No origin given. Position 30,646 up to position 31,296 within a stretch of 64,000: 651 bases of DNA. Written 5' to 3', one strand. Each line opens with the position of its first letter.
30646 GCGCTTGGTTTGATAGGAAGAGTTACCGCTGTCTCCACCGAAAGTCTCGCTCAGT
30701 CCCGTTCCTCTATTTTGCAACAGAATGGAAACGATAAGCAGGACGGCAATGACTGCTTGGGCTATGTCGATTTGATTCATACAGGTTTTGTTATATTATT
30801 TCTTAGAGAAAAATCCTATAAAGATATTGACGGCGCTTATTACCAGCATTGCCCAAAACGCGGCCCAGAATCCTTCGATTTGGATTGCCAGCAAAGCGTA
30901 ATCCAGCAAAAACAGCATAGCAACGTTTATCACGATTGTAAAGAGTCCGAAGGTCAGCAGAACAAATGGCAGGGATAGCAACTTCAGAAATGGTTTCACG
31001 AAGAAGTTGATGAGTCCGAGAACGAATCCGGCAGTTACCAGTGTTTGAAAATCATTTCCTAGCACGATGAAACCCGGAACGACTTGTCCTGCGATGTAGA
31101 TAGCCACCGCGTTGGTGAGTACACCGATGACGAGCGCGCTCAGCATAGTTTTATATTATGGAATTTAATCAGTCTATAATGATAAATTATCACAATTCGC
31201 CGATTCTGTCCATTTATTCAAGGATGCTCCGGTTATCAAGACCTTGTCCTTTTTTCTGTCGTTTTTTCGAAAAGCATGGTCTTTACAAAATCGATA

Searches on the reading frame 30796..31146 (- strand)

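Call 73: search_protein_families(library=pfam, proteins=[window:30796-31146:-], max_evalue=0.00001)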
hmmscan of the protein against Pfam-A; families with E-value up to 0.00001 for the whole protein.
window:30796-31146:- (116 aa): 1 family
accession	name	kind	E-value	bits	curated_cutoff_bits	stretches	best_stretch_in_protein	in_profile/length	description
PF04020.18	Phage_holin_4_2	-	3.4e-24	85.9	28.8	1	5-109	3-105/105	Mycobacterial 4 TMS phage holin, superfamily IV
